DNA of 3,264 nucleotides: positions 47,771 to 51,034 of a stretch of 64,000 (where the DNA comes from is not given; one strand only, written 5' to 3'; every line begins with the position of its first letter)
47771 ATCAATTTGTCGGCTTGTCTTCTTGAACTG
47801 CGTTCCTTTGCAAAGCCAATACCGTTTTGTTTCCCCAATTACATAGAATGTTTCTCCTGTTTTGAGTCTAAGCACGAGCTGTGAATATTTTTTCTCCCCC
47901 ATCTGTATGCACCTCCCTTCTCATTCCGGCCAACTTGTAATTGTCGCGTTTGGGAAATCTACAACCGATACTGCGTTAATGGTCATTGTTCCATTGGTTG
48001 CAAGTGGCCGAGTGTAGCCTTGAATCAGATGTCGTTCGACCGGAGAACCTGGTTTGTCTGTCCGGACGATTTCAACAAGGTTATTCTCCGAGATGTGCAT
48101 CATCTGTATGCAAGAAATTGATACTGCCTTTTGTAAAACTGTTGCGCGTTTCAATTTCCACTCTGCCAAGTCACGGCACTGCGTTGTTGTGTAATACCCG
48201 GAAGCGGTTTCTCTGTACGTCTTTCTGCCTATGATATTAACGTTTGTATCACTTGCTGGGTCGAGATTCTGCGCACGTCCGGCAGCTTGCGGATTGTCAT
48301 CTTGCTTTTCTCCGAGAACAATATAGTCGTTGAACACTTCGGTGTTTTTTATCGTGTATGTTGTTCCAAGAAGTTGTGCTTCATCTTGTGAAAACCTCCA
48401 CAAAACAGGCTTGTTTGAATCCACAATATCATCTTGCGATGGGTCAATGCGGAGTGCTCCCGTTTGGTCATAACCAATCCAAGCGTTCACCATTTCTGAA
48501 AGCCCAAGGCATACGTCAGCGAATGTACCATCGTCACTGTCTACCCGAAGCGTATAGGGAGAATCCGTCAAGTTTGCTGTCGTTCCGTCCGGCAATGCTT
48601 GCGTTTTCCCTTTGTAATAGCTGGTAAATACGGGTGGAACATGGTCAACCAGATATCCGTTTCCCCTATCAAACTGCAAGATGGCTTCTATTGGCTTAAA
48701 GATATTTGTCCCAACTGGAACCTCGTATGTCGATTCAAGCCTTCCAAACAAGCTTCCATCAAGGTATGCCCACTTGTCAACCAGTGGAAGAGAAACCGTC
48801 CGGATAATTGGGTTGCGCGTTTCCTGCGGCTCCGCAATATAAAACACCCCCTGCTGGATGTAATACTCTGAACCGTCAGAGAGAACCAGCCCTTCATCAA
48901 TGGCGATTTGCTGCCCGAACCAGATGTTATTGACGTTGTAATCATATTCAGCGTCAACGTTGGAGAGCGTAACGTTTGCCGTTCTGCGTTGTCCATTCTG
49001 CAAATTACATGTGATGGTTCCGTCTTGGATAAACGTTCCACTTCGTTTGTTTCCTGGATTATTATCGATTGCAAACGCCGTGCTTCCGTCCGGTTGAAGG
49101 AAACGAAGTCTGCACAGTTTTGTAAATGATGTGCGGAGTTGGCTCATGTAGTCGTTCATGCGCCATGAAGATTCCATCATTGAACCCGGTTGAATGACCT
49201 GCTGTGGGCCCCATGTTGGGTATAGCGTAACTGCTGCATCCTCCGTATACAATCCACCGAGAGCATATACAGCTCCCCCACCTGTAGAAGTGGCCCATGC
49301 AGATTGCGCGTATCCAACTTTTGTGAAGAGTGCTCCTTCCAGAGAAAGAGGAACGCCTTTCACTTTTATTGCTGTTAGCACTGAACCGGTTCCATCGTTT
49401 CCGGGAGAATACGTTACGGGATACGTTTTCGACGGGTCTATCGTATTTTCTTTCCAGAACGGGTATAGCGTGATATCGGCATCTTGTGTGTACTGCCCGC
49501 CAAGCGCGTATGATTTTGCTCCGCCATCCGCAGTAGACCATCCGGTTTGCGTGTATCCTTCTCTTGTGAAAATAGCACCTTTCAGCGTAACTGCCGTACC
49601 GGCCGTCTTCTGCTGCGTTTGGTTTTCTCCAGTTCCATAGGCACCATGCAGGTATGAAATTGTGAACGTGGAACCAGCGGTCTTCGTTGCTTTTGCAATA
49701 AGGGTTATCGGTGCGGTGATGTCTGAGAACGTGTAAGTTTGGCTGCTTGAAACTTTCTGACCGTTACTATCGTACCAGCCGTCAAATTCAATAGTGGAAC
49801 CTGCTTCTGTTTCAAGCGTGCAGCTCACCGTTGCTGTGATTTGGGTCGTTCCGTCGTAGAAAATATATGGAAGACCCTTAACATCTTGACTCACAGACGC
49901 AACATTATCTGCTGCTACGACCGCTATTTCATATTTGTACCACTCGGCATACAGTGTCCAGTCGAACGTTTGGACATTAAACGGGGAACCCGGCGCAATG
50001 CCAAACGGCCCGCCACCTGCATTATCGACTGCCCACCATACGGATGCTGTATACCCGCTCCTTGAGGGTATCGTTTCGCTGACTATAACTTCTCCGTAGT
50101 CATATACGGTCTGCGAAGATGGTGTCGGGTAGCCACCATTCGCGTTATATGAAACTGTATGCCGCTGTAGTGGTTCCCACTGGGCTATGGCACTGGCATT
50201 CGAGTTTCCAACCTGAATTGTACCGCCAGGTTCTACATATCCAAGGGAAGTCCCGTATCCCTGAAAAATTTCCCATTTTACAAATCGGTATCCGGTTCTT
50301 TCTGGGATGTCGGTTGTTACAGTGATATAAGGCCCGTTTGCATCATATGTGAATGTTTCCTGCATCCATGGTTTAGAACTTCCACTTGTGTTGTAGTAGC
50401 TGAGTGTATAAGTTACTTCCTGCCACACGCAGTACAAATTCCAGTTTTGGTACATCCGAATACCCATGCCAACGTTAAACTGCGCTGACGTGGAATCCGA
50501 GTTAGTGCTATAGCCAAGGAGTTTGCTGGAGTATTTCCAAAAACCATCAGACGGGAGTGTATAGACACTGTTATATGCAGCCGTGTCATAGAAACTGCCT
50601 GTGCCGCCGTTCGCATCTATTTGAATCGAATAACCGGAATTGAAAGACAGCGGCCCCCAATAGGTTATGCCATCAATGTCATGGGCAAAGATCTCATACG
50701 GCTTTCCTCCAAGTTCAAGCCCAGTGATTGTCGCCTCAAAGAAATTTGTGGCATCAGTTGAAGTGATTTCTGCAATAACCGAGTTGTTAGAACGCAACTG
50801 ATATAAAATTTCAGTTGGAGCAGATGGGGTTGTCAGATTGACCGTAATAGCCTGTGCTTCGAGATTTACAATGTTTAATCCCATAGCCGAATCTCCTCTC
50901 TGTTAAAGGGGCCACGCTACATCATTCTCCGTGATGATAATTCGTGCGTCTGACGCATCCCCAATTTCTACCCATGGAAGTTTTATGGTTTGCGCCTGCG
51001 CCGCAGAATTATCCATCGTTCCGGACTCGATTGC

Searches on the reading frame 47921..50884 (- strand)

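Call 14: search_protein_families(library=pfam, proteins=[window:47921-50884:-], max_evalue=0.001)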
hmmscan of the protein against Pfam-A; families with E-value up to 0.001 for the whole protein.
window:47921-50884:- (987 aa): 1 family
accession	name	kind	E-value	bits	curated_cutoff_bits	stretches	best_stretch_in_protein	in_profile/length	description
PF09479.16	Flg_new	-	8.7e-20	71.1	27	2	408-474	2-63/65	Listeria-Bacteroides repeat domain (List_Bact_rpt)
